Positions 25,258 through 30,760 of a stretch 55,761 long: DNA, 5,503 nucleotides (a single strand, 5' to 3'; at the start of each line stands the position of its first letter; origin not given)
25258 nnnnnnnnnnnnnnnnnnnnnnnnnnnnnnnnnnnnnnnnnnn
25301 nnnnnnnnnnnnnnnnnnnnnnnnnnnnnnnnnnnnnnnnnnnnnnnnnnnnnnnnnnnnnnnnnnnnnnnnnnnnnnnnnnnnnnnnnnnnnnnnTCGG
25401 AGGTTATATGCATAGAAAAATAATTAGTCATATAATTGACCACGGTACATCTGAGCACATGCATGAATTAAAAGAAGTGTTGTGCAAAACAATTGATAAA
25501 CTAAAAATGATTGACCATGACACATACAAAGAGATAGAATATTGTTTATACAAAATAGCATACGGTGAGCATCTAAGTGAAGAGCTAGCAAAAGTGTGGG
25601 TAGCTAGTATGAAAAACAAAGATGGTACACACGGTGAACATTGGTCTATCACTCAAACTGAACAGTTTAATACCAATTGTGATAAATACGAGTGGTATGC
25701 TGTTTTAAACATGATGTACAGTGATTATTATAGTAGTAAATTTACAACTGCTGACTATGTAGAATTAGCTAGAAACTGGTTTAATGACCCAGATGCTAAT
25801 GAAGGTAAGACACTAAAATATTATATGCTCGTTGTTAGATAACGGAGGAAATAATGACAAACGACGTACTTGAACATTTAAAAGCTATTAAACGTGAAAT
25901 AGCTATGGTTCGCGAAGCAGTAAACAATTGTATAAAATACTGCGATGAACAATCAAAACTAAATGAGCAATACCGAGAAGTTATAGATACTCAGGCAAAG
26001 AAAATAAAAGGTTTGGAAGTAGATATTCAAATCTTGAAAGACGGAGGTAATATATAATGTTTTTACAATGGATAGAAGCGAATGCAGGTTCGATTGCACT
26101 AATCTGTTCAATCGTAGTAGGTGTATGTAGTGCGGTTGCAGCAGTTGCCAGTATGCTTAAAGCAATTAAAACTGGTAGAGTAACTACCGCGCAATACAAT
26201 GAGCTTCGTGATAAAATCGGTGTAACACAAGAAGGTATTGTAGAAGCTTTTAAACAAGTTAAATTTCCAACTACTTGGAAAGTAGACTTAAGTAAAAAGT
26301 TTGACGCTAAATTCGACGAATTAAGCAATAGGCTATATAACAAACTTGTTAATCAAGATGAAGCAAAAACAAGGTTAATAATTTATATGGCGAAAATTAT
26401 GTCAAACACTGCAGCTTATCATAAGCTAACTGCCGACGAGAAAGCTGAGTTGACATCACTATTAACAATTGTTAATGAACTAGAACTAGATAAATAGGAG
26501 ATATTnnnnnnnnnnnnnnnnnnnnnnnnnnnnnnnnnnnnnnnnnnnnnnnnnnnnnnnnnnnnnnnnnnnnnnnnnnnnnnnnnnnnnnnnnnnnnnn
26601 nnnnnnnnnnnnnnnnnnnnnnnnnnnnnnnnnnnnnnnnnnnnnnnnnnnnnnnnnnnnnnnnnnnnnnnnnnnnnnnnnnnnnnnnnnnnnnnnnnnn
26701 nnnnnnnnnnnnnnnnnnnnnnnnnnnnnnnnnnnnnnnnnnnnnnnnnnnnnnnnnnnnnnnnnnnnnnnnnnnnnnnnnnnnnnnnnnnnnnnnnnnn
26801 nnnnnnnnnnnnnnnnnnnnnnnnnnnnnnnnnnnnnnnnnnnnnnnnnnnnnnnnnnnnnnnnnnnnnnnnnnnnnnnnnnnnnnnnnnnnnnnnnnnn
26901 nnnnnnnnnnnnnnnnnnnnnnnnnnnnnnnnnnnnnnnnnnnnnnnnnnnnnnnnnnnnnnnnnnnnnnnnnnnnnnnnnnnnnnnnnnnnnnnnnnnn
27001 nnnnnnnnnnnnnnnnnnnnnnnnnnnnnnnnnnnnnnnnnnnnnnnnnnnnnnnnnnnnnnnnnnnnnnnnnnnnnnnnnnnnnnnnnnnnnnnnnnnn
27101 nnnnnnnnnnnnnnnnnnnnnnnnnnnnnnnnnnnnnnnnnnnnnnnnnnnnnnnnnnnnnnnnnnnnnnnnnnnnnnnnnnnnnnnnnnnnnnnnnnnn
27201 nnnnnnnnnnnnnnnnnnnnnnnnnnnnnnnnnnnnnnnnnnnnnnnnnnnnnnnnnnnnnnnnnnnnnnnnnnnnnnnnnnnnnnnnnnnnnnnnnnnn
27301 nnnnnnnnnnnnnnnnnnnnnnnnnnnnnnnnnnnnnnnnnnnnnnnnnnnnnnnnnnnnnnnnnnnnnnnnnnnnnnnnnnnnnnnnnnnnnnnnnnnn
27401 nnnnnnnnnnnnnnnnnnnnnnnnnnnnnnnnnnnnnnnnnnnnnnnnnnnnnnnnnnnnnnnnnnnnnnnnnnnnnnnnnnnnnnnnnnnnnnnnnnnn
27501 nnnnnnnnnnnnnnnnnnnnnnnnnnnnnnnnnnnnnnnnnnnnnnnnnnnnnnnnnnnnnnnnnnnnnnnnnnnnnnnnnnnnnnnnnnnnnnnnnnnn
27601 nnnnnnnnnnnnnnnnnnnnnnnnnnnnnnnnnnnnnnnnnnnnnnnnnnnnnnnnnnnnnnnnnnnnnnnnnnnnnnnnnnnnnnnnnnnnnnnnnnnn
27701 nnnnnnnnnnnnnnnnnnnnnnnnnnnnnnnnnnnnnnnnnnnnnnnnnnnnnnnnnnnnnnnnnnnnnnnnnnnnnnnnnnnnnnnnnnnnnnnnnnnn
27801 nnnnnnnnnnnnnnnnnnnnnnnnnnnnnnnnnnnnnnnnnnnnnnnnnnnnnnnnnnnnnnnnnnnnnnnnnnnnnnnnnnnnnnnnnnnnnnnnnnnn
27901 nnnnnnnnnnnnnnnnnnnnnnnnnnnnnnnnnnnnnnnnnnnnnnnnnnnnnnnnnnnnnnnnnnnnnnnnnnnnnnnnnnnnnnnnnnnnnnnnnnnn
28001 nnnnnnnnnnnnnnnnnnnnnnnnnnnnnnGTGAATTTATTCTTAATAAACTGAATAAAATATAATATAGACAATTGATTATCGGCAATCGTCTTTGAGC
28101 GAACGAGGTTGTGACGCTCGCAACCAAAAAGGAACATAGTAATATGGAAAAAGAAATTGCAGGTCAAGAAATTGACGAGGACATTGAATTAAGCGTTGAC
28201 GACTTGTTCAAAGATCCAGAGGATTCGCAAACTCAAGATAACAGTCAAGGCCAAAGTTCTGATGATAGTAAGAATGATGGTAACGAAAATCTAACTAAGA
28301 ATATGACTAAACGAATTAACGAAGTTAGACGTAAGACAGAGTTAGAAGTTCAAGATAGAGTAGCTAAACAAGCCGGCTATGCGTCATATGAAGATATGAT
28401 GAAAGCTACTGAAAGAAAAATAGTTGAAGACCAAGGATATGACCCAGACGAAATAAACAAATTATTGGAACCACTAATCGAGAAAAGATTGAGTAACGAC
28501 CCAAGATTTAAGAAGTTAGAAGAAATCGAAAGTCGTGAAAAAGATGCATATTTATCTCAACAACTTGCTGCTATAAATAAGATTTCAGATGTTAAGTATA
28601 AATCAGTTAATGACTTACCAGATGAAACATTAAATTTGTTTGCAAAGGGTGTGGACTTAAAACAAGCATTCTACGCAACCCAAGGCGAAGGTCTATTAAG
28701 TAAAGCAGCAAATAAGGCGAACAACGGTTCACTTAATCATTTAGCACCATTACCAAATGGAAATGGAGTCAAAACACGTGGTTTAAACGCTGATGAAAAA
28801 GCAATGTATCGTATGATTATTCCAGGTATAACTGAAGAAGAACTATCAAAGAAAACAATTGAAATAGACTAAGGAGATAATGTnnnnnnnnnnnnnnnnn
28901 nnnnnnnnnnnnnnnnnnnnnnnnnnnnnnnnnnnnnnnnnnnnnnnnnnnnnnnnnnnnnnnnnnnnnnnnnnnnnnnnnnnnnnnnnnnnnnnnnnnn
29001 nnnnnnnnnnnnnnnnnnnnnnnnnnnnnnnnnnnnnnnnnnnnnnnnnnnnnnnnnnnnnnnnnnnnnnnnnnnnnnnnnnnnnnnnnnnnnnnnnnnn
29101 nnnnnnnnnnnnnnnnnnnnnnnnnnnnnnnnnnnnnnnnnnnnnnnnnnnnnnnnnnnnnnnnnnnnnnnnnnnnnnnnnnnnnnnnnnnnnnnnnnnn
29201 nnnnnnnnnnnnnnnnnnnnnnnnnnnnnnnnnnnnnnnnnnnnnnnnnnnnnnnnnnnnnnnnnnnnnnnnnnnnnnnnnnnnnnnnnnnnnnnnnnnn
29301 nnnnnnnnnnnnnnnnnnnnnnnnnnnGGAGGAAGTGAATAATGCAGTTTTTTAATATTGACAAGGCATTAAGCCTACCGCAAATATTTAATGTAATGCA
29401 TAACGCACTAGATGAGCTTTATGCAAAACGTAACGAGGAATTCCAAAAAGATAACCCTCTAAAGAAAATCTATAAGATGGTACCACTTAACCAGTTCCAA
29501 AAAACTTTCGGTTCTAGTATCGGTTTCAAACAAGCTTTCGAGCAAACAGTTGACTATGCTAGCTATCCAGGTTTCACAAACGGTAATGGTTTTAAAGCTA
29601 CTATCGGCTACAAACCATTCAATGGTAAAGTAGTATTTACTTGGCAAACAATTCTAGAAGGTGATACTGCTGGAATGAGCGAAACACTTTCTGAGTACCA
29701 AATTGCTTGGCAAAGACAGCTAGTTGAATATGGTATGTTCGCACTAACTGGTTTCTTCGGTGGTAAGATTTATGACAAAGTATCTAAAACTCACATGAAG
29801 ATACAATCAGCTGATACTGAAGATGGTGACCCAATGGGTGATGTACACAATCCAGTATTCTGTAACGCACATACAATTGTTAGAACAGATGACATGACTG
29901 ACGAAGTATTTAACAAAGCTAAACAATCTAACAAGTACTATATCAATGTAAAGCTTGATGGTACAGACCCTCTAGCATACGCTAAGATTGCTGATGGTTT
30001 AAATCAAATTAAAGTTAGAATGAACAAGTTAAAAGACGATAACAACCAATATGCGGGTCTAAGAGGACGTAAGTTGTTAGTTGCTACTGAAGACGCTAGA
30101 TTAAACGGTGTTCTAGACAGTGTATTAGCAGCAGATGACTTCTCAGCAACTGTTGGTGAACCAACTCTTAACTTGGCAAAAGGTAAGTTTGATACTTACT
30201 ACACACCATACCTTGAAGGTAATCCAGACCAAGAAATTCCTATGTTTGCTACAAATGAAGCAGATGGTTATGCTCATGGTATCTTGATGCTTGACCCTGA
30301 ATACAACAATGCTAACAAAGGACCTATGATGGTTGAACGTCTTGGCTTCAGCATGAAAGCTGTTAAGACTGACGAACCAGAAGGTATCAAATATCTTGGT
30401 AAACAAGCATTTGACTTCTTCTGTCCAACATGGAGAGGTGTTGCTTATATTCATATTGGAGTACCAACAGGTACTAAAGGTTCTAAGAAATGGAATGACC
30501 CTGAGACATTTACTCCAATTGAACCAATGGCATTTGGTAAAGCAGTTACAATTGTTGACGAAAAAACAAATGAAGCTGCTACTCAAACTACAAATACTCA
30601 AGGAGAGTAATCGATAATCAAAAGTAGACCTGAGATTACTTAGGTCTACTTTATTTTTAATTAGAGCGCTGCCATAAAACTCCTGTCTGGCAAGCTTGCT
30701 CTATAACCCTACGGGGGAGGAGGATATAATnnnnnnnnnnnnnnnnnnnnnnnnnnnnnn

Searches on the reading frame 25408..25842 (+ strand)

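Call 16: search_protein_families(library=phrogs, proteins=[window:25408-25842:+], max_evalue=0.05)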
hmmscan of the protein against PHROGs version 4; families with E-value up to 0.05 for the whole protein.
window:25408-25842:+ (144 aa): 1 family
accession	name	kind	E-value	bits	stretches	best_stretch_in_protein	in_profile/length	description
phrog_31803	-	unknown function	0.032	15.4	0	6-42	3-39/84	-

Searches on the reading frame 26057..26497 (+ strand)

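Call 16: search_protein_families(library=phrogs, proteins=[window:26057-26497:+], max_evalue=0.05)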
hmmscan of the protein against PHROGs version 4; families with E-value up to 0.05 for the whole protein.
window:26057-26497:+ (146 aa): 3 families
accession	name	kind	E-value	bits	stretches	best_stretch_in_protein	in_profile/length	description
phrog_7972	-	unknown function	0.0051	16.7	1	27-99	436-507/687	-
phrog_9685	-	unknown function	0.0062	17.5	1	2-31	7-36/73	-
phrog_168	-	DNA, RNA and nucleotide metabolism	0.014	16.1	1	32-138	206-306/314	clamp loader of DNA polymerase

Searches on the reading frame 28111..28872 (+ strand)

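Call 16: search_protein_families(library=phrogs, proteins=[window:28111-28872:+], max_evalue=0.05)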
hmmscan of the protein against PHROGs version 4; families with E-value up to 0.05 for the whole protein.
window:28111-28872:+ (253 aa): 1 family
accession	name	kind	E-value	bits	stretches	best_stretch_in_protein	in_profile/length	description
phrog_14606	-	unknown function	5.3e-06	27.2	1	73-210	85-220/263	-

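Call 44: search_protein_families(library=pfam, max_evalue=0.1, proteins=[window:28111-28872:+])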
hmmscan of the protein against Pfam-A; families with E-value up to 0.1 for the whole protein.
window:28111-28872:+ (253 aa): 0 families

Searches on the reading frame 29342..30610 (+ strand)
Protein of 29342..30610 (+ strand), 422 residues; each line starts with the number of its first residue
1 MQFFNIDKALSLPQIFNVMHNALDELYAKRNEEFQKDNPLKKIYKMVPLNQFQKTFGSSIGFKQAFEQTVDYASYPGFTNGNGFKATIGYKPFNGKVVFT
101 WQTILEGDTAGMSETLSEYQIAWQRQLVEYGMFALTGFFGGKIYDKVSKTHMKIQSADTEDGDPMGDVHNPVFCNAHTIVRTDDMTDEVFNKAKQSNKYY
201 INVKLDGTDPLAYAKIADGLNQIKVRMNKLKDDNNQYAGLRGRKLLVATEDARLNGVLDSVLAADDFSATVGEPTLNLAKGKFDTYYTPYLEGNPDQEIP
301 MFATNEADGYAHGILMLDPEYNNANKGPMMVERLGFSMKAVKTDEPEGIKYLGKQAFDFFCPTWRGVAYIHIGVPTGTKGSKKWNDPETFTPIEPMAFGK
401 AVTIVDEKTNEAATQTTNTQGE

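Call 6: search_protein_families(library=phrogs, proteins=[window:29342-30610:+], max_evalue=0.01)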
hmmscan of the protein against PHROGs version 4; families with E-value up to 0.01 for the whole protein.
window:29342-30610:+ (422 aa): 0 families

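Call 44: search_protein_families(library=pfam, max_evalue=0.1, proteins=[window:29342-30610:+])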
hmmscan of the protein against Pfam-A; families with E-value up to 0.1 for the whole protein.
window:29342-30610:+ (422 aa): 0 families

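Call 46: search_dna_similar(query=window:29342-30610:+, collection=phages, mode=protein, max_rows=12, max_evalue=1)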
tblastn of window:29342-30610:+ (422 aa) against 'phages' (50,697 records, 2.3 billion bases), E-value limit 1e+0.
Records with a match: 5; places in all: 5; records where one place covers at least 80% of the query: 1.
Best place of each record, by identity: <60% 5.
By first word of the organism name: Acidianus 4; Bacteriophage 1.
By host as written in the record: Acidianus convivator 2; Sulfolobales 2; - 1.
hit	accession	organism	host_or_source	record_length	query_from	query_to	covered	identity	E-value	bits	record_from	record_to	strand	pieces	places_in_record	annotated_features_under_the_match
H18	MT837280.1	Bacteriophage sp.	human fecal samples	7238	15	368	84%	19.8%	4e-3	45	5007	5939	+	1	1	record has no annotation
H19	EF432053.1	Acidianus bottle-shaped virus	Acidianus convivator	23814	2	74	17%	37.8%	5e-1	39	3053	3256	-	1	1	ORF653: putative protein-primed DNA polymerase | ORF462(in): hypothetical protein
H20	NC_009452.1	Acidianus bottle-shaped virus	Acidianus convivator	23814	2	74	17%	37.8%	5e-1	39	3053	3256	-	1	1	ORF653: DNA polymerase | ORF462(in): DNA polymerase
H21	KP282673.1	Acidianus bottle-shaped virus 2 strain ABV2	Sulfolobales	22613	17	74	14%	39.7%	5e-2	42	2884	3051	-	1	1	putative DNA polymerase, phage-associated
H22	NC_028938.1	Acidianus bottle-shaped virus 2 strain ABV2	Sulfolobales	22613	17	74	14%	39.7%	5e-2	42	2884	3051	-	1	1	DNA polymerase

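Call 74: search_protein_families(library=ncbifam, max_evalue=1, proteins=[window:29342-30610:+])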
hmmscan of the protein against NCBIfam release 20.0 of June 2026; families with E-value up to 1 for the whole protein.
window:29342-30610:+ (422 aa): 0 families
